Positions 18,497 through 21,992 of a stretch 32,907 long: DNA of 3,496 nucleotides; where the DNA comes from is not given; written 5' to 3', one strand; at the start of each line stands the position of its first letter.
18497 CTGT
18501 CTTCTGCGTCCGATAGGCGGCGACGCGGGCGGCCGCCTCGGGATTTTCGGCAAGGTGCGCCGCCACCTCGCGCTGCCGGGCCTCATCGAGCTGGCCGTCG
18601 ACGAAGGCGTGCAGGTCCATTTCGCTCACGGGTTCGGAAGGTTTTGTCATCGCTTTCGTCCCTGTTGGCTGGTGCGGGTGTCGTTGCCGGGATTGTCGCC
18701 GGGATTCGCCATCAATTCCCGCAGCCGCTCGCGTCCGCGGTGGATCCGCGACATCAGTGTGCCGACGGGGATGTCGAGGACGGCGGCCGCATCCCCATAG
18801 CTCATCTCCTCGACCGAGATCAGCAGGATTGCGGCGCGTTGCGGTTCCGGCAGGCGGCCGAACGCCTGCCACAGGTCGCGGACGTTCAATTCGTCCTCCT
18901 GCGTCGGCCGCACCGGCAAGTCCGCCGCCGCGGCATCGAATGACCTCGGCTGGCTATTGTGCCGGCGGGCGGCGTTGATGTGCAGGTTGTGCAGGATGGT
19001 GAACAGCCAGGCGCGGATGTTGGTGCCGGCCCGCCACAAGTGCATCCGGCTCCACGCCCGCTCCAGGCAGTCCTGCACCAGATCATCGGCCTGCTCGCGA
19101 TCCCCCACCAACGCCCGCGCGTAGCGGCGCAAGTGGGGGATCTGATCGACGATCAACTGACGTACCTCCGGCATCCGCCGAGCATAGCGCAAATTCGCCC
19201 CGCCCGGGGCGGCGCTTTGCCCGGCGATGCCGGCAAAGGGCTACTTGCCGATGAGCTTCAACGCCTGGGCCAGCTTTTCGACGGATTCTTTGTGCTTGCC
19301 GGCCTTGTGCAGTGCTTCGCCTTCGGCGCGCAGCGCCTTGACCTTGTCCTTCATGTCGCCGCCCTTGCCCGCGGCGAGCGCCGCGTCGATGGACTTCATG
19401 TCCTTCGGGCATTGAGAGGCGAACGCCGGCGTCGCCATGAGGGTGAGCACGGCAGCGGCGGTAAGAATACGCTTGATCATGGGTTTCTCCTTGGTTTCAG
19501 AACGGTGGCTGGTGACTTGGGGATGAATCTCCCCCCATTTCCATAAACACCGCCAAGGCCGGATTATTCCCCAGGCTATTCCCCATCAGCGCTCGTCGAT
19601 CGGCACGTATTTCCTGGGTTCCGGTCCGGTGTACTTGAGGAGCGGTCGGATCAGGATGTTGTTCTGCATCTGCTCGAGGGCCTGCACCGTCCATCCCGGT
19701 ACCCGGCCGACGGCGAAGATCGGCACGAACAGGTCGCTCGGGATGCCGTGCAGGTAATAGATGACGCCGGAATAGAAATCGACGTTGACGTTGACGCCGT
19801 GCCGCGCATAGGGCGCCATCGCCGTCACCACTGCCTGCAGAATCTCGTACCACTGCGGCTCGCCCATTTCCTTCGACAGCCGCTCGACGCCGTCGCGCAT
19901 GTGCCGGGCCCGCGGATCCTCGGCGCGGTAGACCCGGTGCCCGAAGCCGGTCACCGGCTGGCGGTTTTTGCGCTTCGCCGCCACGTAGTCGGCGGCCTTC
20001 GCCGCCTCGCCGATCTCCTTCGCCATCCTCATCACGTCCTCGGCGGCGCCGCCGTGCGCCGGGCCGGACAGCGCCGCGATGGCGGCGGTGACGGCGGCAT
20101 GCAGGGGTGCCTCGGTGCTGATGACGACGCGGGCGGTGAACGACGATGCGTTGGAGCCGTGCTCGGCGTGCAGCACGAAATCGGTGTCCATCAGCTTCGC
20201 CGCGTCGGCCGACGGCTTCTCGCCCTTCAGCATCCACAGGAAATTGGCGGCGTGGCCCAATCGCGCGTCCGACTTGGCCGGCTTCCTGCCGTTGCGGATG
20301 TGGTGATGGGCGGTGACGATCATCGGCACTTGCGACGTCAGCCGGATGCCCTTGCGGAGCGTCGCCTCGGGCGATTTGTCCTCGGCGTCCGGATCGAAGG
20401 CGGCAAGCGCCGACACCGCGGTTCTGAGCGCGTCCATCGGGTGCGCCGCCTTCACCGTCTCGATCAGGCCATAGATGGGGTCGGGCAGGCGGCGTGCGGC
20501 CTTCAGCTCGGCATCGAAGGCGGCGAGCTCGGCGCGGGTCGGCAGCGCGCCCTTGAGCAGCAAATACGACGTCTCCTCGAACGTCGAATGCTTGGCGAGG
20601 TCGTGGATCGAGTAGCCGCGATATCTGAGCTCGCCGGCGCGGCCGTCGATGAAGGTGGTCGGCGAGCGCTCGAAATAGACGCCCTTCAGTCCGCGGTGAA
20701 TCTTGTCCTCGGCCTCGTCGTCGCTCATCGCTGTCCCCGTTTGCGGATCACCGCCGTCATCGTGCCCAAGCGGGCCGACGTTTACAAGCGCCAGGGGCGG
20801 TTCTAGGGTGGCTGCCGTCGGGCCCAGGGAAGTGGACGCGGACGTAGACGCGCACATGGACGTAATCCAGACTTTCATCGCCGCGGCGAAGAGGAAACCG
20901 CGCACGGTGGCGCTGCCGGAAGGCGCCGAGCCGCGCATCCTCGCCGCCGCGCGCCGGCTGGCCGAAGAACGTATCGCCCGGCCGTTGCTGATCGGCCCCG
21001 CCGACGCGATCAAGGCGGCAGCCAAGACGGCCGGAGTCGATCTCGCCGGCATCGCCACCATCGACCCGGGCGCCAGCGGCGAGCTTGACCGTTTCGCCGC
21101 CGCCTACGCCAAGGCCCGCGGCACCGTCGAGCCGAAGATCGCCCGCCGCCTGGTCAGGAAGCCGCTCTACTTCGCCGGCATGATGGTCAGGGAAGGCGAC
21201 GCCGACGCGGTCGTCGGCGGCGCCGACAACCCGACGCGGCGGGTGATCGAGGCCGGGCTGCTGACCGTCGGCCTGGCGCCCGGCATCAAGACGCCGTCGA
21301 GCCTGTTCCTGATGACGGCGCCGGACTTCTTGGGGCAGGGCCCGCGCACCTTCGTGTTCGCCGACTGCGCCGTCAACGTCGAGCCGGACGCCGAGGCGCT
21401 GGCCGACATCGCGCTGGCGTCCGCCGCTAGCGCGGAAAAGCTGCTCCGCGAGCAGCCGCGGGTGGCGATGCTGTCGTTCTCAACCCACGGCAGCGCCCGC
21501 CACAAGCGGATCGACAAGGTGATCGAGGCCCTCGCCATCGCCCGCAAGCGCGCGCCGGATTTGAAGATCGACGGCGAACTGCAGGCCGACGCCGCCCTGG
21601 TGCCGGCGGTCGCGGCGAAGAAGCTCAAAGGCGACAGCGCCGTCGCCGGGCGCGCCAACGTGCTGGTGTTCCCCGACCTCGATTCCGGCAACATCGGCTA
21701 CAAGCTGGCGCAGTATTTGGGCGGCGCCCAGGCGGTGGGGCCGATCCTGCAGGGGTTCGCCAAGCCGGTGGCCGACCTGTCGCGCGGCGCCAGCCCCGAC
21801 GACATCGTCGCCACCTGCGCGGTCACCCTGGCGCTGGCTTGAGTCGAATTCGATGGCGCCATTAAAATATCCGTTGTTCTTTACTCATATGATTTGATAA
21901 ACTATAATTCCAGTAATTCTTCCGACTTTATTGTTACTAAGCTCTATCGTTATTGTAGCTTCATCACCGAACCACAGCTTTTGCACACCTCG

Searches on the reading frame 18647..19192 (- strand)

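Call 94: search_protein_families(library=pfam, proteins=[window:18647-19192:-], max_evalue=0.0001)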
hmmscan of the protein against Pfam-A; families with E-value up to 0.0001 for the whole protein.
window:18647-19192:- (181 aa): 4 families
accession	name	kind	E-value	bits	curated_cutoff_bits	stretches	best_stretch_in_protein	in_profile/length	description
PF22029.2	PhyR_sigma2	-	3.1e-23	82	27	1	14-68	1-55/55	Sigma2 domain of PhyR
PF08281.18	Sigma70_r4_2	-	5.5e-15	55.2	25.7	1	106-157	3-54/54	Sigma-70, region 4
PF04542.20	Sigma70_r2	-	2.3e-14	53.4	24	1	18-79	6-69/71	Sigma-70 region 2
PF04545.22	Sigma70_r4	-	2.7e-07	30.4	24.1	1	110-159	1-50/50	Sigma-70, region 4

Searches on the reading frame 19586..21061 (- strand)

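Call 70: search_protein_families(library=pfam, proteins=[window:19586-21061:-], max_evalue=0.00001)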
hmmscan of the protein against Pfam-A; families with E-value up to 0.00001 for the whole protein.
window:19586-21061:- (491 aa): 1 family
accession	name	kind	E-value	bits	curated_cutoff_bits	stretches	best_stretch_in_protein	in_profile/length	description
PF00285.26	Citrate_synt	-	1.5e-120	402.9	27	1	124-473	1-356/357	Citrate synthase, C-terminal domain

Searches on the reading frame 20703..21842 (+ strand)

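Call 70: search_protein_families(library=pfam, proteins=[window:20703-21842:+], max_evalue=0.00001)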
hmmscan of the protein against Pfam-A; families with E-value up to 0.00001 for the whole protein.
window:20703-21842:+ (379 aa): 1 family
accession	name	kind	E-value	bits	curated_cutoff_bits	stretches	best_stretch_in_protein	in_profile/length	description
PF01515.24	PTA_PTB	-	8.5e-108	360.9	24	1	55-375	3-318/319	Phosphate acetyl/butaryl transferase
